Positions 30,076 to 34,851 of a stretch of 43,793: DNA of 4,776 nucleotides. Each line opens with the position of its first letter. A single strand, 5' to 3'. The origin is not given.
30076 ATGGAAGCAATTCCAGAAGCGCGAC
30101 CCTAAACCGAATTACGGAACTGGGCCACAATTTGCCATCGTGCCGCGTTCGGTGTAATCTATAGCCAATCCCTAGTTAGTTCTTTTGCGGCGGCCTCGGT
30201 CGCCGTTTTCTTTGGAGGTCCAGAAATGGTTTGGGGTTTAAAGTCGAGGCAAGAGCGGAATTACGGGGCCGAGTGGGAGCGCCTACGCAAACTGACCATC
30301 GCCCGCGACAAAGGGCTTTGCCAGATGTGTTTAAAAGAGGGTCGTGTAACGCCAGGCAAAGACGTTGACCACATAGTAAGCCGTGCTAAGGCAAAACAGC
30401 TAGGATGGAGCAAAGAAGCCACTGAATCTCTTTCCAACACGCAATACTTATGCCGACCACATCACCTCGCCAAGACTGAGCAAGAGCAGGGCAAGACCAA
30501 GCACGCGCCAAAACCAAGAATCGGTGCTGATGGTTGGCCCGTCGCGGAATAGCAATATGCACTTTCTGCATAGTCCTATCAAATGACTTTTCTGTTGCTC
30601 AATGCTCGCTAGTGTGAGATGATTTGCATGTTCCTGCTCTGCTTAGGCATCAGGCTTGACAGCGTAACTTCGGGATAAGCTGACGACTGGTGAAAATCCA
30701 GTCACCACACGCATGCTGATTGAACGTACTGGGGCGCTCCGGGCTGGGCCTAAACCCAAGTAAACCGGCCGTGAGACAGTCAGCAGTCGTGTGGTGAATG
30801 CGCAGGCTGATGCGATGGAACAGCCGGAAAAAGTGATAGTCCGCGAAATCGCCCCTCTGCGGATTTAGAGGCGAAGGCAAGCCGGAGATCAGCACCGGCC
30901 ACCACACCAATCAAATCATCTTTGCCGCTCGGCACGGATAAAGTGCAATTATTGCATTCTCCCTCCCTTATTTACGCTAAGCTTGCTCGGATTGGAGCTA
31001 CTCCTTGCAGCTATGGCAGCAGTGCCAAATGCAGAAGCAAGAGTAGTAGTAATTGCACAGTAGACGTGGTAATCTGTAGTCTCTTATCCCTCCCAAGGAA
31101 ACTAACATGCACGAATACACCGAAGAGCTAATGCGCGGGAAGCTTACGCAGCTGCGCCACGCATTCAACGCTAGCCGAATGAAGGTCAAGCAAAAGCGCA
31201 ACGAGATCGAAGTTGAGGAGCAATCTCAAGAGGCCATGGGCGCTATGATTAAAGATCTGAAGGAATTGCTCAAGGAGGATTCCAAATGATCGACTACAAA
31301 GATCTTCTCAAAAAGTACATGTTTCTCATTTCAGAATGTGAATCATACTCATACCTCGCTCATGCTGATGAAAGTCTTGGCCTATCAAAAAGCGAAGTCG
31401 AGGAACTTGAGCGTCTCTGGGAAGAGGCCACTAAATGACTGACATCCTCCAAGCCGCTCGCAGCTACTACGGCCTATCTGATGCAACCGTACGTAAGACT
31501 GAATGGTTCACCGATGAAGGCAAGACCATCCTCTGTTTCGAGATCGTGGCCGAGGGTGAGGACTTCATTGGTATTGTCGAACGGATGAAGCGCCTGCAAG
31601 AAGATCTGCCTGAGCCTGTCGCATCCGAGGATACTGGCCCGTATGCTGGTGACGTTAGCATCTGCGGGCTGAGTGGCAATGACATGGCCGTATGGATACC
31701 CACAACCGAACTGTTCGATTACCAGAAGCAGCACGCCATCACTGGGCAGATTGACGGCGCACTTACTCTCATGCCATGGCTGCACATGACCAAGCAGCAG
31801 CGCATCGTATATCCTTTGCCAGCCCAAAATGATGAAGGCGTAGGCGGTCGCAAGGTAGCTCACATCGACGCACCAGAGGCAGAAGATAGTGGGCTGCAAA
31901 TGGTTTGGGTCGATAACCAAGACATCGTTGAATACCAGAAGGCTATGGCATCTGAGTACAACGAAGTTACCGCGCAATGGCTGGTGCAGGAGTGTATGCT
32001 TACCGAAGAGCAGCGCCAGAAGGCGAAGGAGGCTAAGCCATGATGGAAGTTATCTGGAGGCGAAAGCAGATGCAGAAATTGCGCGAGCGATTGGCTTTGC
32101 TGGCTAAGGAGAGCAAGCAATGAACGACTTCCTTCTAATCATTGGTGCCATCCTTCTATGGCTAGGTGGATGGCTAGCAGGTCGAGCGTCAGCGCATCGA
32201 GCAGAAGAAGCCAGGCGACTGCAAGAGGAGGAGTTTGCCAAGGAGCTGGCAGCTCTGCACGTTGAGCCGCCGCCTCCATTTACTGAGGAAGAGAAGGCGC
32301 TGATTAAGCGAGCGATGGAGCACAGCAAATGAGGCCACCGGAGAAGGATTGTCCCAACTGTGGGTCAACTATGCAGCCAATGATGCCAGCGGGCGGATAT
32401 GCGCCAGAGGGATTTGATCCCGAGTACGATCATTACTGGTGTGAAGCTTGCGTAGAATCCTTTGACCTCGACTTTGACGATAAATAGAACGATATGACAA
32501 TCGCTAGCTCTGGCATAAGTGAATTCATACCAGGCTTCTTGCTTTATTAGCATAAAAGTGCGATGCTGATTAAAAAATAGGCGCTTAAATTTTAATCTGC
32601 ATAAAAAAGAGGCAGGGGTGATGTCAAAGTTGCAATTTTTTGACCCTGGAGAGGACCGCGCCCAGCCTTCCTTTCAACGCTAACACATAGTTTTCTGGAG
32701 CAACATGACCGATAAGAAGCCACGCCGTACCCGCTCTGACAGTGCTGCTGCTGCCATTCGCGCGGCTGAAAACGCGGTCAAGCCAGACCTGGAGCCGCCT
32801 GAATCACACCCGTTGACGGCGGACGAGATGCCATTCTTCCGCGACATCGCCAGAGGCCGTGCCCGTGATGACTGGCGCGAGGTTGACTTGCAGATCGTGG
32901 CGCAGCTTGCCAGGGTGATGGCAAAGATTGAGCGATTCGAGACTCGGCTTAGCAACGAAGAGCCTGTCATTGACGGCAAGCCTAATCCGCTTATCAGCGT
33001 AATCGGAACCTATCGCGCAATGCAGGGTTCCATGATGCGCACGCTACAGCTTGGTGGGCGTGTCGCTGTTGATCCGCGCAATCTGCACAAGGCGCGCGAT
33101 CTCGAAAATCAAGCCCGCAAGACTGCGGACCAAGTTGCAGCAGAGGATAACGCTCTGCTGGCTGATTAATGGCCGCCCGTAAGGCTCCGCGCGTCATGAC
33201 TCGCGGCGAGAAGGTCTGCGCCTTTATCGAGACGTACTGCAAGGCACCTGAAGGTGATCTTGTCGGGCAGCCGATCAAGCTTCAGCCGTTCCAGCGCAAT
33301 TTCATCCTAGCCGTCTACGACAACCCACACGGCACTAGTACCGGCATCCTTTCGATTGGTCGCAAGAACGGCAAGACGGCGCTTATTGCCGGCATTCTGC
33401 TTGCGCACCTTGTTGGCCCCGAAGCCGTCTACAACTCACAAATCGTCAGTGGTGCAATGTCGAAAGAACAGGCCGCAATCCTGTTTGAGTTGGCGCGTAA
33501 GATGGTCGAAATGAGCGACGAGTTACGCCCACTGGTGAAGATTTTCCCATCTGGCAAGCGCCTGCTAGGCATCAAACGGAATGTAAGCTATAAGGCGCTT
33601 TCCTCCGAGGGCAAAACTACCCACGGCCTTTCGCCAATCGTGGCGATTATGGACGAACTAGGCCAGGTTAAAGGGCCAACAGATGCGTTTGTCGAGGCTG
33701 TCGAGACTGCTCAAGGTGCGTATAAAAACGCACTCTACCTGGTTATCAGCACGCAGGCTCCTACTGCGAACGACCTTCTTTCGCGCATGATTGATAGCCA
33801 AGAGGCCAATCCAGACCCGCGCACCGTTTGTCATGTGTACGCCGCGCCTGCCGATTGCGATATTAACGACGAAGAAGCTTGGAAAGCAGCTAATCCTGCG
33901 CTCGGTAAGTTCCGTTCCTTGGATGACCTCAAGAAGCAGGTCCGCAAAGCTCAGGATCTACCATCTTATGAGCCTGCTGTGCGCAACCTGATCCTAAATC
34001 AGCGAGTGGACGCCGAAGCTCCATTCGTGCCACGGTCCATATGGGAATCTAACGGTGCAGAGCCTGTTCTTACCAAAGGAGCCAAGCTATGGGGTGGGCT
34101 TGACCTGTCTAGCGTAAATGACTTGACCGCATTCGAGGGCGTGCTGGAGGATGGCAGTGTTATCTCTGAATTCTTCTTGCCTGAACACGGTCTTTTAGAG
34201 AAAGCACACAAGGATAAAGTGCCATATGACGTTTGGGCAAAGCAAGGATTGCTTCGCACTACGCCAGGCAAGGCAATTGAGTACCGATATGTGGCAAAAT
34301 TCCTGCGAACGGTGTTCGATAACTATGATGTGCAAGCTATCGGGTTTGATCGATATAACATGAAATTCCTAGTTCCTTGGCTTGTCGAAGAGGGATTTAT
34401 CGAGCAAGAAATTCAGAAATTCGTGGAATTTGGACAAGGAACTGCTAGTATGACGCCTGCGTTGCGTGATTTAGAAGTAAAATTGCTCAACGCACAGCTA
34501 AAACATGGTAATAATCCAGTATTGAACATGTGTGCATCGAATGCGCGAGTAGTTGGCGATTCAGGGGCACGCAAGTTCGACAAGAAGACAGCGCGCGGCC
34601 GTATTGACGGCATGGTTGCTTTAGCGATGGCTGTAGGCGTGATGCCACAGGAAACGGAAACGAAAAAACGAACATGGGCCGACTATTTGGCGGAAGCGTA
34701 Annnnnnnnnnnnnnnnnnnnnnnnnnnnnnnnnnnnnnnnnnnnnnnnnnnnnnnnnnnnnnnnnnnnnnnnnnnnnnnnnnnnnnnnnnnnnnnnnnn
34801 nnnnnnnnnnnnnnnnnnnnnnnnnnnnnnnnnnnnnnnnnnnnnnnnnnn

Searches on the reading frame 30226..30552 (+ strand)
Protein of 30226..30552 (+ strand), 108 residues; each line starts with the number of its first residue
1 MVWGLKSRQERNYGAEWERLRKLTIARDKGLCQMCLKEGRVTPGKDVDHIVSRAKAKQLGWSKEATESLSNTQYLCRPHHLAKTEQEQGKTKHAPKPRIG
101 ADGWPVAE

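Call 44: search_protein_families(library=pfam, proteins=[window:30226-30552:+], max_evalue=0.01)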
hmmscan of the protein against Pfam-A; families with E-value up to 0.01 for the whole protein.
window:30226-30552:+ (108 aa): 1 family
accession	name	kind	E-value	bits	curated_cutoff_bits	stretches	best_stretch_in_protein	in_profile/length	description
PF01844.29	HNH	-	2.5e-06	28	21.4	1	32-85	1-46/47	HNH endonuclease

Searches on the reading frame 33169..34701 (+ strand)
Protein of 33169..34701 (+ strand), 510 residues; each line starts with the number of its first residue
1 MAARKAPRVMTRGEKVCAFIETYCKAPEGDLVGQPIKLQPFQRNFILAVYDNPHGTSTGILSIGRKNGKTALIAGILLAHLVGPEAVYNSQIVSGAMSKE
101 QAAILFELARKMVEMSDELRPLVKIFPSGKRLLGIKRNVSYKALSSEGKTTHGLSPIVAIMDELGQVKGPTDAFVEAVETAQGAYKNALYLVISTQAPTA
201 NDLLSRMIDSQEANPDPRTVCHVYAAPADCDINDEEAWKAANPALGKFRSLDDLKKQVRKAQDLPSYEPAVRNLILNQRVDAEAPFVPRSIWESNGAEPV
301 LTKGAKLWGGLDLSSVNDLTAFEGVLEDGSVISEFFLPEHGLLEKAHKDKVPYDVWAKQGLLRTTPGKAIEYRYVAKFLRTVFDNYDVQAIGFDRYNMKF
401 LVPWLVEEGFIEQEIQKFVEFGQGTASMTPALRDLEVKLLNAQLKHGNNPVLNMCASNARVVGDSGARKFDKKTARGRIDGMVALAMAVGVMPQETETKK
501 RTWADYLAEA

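Call 70: search_protein_families(library=phrogs, proteins=[window:33169-34701:+], max_evalue=0.00001)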
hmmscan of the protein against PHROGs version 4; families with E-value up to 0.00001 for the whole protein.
window:33169-34701:+ (510 aa): 5 families
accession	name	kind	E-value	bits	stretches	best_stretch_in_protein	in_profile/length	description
phrog_9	-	head and packaging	9.5e-124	416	1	12-504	184-675/812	terminase large subunit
phrog_2699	-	head and packaging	5.6e-72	243.3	1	215-501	13-302/315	terminase large subunit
phrog_7331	-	head and packaging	8e-17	61.9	1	416-501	15-101/113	terminase large subunit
phrog_4914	-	head and packaging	2.3e-14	54.5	1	14-153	57-207/213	terminase large subunit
phrog_37124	-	unknown function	1.4e-07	32.4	1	312-420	2-128/143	-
